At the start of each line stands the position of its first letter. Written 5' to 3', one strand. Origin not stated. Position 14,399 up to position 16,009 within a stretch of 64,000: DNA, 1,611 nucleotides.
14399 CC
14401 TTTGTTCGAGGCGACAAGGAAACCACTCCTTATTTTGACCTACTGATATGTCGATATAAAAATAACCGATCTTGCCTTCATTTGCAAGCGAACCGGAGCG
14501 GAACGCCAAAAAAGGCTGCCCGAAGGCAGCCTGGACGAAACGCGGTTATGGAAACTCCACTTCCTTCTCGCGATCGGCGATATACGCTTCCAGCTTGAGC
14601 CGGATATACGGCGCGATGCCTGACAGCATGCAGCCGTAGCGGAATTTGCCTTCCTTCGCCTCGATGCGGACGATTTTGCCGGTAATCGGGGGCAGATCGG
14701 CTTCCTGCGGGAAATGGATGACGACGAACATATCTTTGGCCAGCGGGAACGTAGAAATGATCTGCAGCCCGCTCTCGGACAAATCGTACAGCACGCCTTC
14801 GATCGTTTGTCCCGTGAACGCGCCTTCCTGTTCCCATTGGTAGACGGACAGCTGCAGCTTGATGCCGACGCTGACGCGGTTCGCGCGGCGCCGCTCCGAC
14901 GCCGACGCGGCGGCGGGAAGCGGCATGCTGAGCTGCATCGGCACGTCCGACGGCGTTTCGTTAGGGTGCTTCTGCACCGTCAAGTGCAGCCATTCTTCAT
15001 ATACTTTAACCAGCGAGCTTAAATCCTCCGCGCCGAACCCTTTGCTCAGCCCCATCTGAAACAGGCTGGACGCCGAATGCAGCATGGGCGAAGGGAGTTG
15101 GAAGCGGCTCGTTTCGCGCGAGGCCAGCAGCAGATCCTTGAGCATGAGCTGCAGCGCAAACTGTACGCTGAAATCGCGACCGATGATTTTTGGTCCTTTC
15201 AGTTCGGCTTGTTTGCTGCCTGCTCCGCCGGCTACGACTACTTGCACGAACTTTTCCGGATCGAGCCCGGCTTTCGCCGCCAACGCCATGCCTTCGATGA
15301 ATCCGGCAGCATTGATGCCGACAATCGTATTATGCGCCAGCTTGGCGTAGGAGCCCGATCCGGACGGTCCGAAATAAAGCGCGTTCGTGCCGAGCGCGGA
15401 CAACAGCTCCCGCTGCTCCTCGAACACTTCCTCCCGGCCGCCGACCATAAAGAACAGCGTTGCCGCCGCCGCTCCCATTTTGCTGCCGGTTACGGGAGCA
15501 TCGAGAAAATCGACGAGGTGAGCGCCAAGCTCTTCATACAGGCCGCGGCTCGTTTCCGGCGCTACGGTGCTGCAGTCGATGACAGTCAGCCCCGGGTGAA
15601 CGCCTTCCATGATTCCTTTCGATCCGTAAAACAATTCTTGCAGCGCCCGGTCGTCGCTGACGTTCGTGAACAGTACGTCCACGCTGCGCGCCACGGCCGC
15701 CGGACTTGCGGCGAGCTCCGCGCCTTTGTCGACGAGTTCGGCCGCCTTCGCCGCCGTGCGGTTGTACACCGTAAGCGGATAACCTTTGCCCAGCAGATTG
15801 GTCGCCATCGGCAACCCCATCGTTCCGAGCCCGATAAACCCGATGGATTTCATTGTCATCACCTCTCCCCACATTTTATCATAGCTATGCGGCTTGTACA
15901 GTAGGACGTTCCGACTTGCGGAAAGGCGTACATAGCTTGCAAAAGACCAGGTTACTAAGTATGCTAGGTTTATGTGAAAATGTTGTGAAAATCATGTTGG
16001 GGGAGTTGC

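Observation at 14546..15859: β-Hydroxyacid dehydrogenase fused to a C-terminal PilZ domain, suggesting a metabolic enzyme gated by c-di-GMP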

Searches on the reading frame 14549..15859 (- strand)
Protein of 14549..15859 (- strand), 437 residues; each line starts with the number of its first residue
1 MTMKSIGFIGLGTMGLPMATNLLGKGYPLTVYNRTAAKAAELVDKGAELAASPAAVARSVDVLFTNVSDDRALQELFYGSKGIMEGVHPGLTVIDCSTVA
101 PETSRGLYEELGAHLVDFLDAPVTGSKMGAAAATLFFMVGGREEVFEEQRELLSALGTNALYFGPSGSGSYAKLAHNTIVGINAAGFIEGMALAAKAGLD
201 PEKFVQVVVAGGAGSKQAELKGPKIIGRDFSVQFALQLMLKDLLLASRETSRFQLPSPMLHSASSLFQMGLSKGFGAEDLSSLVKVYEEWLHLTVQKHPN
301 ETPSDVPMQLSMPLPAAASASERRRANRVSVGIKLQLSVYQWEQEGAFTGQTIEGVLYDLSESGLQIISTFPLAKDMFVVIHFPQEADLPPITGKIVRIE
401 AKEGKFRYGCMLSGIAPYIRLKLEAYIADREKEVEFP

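Call 3: search_protein_families(library=pfam, proteins=[window:14549-15859:-], max_evalue=1)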
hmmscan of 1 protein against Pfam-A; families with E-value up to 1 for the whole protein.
window:14549-15859:- (437 aa): 8 families
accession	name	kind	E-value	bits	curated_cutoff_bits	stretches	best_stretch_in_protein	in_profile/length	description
PF03446.21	NAD_binding_2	-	3.6e-46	157.6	21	1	5-162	1-159/161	NAD binding domain of 6-phosphogluconate dehydrogenase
PF14833.11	NAD_binding_11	-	4.8e-28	98.3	30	1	167-287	1-122/122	NAD-binding of NADP-dependent 3-hydroxyisobutyrate dehydrogenase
PF07238.19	PilZ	-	1.1e-09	38.9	22.5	1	322-428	1-101/102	PilZ domain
PF01488.26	Shikimate_DH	-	4e-05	24.2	24.3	1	3-67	12-83/138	Shikimate / quinate 5-dehydrogenase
PF03807.23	F420_oxidored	-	8.3e-05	23.6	21.6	1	6-67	2-67/94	NADP oxidoreductase coenzyme F420-dependent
PF02826.25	2-Hacid_dh_C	-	0.0011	18.8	25.1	1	3-72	36-104/178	D-isomer specific 2-hydroxyacid dehydrogenase, NAD binding domain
PF02737.24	3HCDH_N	-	0.0036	17.7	22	1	6-87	2-86/180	3-hydroxyacyl-CoA dehydrogenase, NAD binding domain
PF02558.23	ApbA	-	0.051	13.6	22.2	1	6-53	1-47/150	Ketopantoate reductase PanE/ApbA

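Call 4: search_protein_families(library=ncbifam, proteins=[window:14549-15859:-], max_evalue=0.1)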
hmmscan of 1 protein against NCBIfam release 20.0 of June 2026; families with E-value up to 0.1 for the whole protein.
window:14549-15859:- (437 aa): 18 families
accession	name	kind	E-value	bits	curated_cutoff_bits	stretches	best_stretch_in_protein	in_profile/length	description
NF008592.0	PRK11559.1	equivalog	1.2e-69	234.8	397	1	3-296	2-295/296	2-hydroxy-3-oxopropionate reductase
TIGR01505.1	tartro_sem_red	equivalog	7.8e-64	215.7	340.75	1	6-289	2-285/291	2-hydroxy-3-oxopropionate reductase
TIGR01692.1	HIBADH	equivalog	1.1e-60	205.5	291.6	1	8-287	1-287/288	3-hydroxyisobutyrate dehydrogenase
NF043037.1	ThreonDh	equivalog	1.7e-48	165.6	350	1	4-288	3-288/297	L-threonate dehydrogenase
NF011633.0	PRK15059.1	equivalog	2.6e-44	151.6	451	1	6-288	3-284/292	2-hydroxy-3-oxopropionate reductase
NF012005.0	PRK15461.1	equivalog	5.7e-42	143.9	348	1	3-286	1-285/298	sulfolactaldehyde 3-reductase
NF007161.0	PRK09599.1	subfamily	6.7e-19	68.2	271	1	5-196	2-196/302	NADP-dependent phosphogluconate dehydrogenase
TIGR00872.1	gnd_rel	equivalog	9.5e-17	61.2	297.2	1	3-200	1-198/299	phosphogluconate dehydrogenase (NAD(+)-dependent, decarboxylating)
NF006765.0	PRK09287.1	equivalog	3.2e-13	49.4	413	1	2-179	2-189/476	NADP-dependent phosphogluconate dehydrogenase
TIGR00873.1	gnd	equivalog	2.9e-12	46.2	426.7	1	6-179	2-185/467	decarboxylating NADP(+)-dependent phosphogluconate dehydrogenase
NF005093.0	PRK06522.2-4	equivalog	0.001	18.5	308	1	5-54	5-53/304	2-dehydropantoate 2-reductase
TIGR01035.1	hemA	equivalog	0.004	16.1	209.55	1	6-46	183-224/416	glutamyl-tRNA reductase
TIGR00112.1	proC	equivalog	0.021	14.5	196.75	1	6-66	1-66/263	pyrroline-5-carboxylate reductase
NF045663.1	diclust_near_Sec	equivalog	0.043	11.9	530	1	4-48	107-151/759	pyridine nucleotide-disulfide oxidoreductase/dicluster-binding protein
NF005814.0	PRK07680.1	equivalog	0.068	12.3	278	0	5-65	2-68/275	late competence protein ComER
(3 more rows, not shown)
